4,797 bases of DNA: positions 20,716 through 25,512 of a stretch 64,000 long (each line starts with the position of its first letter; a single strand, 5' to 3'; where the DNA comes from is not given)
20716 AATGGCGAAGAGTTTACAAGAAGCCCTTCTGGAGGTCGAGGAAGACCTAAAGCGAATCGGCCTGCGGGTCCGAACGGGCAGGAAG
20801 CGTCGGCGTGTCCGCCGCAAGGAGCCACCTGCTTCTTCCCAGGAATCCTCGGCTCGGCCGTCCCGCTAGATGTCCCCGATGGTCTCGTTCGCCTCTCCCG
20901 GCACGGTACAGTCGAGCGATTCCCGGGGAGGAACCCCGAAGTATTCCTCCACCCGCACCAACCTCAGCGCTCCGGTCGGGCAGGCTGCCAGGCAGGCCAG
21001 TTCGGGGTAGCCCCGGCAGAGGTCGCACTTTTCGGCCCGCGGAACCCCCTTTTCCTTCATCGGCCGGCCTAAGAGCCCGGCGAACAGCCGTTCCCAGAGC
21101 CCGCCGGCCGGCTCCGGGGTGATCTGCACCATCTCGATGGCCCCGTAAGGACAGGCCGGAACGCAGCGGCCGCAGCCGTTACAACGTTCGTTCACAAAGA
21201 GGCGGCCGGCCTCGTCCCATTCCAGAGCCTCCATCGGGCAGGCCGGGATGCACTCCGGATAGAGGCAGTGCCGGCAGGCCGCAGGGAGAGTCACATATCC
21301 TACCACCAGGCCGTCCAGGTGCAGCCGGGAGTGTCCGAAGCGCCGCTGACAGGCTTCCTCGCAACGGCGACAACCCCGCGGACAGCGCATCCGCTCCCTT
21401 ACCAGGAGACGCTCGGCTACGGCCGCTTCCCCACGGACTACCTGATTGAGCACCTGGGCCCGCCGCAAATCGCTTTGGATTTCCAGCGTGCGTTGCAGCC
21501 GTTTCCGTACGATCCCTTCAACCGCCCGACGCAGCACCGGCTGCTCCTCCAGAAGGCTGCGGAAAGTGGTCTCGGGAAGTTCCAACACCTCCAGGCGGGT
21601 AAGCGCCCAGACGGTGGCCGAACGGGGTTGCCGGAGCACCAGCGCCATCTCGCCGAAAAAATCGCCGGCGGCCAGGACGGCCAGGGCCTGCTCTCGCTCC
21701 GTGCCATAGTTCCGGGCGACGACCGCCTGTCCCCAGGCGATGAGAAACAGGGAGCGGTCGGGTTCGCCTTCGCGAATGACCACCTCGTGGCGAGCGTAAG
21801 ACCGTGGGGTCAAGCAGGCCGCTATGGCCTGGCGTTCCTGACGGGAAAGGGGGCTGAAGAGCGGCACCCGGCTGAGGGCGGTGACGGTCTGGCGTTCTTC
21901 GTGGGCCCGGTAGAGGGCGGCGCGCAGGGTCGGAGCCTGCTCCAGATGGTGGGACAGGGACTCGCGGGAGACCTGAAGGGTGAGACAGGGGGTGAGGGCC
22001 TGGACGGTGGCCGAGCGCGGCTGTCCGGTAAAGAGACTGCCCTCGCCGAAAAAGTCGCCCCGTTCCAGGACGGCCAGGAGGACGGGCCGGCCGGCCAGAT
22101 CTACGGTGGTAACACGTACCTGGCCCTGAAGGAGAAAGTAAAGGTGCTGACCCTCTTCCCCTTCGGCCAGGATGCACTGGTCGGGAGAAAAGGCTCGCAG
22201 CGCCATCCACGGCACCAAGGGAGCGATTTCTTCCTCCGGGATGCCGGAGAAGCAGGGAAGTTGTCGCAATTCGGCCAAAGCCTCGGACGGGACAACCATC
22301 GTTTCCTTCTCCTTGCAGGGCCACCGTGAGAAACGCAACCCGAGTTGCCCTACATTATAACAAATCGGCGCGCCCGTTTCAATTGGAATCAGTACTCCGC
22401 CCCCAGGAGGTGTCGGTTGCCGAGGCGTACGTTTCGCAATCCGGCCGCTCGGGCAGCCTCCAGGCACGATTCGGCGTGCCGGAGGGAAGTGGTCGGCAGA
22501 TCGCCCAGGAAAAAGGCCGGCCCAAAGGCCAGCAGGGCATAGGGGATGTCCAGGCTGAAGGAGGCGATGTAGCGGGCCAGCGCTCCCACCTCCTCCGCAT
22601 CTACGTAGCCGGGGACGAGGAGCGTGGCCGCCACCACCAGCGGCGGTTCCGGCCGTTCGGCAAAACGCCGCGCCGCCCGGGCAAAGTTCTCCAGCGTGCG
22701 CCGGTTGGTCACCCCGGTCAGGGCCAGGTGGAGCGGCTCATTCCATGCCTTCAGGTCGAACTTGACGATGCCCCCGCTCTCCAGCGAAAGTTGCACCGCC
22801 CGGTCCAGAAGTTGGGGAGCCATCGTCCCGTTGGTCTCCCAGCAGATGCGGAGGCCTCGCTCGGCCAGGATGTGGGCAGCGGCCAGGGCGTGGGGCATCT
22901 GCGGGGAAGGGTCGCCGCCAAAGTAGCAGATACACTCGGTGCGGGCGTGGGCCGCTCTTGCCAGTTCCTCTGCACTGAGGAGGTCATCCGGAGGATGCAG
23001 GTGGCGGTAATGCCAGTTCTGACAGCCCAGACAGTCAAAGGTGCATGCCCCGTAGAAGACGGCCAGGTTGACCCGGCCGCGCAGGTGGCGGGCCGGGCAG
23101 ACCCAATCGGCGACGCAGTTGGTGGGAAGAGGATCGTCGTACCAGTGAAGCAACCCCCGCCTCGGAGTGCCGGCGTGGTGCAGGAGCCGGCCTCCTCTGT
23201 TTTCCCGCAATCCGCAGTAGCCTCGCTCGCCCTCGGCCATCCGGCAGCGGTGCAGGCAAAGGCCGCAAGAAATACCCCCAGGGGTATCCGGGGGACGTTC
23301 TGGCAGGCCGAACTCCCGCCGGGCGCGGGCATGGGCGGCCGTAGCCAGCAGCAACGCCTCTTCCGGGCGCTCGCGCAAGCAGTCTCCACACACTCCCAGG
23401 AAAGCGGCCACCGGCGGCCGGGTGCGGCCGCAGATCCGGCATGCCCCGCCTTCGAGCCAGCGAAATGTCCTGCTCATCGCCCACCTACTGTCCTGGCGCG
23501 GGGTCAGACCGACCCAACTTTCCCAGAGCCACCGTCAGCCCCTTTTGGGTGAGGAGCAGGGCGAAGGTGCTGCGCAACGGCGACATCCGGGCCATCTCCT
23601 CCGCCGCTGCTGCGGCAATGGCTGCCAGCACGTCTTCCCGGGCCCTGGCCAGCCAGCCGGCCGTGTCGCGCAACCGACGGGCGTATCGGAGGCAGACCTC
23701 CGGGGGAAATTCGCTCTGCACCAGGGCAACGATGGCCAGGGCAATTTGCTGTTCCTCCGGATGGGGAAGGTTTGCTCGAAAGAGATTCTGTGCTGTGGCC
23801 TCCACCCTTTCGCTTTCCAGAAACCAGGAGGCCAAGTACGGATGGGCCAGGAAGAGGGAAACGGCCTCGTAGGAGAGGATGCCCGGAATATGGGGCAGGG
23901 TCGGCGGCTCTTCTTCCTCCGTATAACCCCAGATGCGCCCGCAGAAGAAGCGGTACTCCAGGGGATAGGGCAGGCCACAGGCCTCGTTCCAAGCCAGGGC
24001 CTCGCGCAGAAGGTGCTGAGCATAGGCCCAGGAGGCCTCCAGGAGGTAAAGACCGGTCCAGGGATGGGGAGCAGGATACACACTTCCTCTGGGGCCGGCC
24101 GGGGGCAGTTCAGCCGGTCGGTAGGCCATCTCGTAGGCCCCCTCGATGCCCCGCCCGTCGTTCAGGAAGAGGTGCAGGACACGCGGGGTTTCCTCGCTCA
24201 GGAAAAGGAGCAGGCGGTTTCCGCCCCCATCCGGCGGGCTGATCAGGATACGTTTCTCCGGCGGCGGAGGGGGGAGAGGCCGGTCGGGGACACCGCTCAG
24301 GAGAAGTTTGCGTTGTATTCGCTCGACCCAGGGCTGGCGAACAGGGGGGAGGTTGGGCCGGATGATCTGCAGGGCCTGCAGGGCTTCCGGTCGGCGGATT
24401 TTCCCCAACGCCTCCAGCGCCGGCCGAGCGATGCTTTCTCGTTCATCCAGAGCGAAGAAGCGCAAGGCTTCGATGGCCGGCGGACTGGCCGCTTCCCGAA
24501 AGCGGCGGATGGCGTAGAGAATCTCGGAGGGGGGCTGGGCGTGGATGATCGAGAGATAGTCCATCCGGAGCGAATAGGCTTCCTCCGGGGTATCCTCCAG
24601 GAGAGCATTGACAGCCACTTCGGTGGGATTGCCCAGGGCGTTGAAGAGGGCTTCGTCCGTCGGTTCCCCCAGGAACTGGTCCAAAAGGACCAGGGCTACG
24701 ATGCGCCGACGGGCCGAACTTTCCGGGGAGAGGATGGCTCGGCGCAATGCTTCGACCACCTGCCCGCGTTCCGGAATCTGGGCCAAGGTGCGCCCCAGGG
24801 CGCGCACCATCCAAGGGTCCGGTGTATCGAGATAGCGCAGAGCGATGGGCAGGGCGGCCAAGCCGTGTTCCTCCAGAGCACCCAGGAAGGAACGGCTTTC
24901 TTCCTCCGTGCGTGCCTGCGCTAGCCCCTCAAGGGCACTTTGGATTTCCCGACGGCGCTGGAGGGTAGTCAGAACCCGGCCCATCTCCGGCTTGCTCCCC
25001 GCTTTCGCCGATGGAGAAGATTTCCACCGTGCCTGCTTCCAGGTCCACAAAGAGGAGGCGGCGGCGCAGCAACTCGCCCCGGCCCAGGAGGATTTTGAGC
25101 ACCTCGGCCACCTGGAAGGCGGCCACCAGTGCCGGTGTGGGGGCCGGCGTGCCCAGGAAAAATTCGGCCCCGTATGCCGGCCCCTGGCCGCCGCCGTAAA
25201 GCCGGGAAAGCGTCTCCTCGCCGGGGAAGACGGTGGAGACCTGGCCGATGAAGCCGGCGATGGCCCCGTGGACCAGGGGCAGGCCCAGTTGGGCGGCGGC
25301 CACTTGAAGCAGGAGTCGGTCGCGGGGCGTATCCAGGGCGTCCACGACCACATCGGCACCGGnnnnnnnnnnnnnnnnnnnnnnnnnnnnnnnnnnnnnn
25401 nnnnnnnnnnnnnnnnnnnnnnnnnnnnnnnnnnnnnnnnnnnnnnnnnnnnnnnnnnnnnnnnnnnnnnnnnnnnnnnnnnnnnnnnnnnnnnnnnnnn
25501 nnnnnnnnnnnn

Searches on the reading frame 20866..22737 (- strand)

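Call 50: search_protein_families(library=pfam, proteins=[window:20866-22737:-], max_evalue=0.0001)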
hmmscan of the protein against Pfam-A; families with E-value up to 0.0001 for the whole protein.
window:20866-22737:- (623 aa): 10 families
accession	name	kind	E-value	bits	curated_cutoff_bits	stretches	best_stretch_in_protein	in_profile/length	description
PF00027.35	cNMP_binding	-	1.6e-48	163.1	27.5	2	181-265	2-86/89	Cyclic nucleotide-binding domain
PF12838.12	Fer4_7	-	5.6e-13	49.6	27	2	488-533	2-52/52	4Fe-4S dicluster domain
PF13187.11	Fer4_9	-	5.7e-12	45.9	27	2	487-534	1-52/52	4Fe-4S dicluster domain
PF12837.12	Fer4_6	-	2.6e-09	37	25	1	516-534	6-24/24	4Fe-4S binding domain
PF25160.1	LdpA_Fe-S-bd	-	9.7e-09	35.3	27.6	1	491-538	5-47/49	LdpA Fe-S cluster-binding domain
PF00037.32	Fer4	-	1.1e-08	34.9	21.1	1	516-535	5-24/24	4Fe-4S binding domain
PF13237.11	Fer4_10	-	5.4e-08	33.1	25.5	1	485-530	6-53/53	4Fe-4S dicluster domain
PF13247.11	Fer4_11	-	8.4e-07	29.6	26.2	1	482-535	4-60/100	4Fe-4S dicluster domain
PF13484.11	Fer4_16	-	3.7e-06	28.1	30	0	518-539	1-24/66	4Fe-4S double cluster binding domain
PF12797.12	Fer4_2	-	5.5e-05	23.3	24.5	1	513-531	4-22/22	4Fe-4S binding domain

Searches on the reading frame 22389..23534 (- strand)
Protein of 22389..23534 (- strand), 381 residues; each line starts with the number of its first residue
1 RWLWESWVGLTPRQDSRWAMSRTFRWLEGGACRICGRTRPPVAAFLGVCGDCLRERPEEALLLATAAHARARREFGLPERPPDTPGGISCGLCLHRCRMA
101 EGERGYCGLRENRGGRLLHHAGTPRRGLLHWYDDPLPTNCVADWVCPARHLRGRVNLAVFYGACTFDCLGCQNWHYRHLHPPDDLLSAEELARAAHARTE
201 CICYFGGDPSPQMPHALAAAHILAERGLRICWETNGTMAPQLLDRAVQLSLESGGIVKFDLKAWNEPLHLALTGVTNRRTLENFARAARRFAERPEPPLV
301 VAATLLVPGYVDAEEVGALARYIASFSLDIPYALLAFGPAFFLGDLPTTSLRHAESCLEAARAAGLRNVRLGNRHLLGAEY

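Call 51: search_protein_families(library=pfam, proteins=[window:22389-23534:-], max_evalue=0.0001)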
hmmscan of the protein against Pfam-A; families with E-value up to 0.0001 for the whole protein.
window:22389-23534:- (381 aa): 1 family
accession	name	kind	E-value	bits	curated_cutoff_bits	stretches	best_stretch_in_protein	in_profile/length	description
PF04055.27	Radical_SAM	-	2.1e-16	61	29.5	1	160-314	3-158/166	Radical SAM superfamily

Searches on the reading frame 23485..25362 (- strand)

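Call 51: search_protein_families(library=pfam, proteins=[window:23485-25362:-], max_evalue=0.0001)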
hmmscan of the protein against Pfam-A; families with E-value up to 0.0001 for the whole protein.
window:23485-25362:- (625 aa): 1 family
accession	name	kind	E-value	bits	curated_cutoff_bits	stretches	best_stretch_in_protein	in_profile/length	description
PF13646.12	HEAT_2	-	8.9e-07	29.6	27.7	0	276-333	12-69/88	HEAT repeats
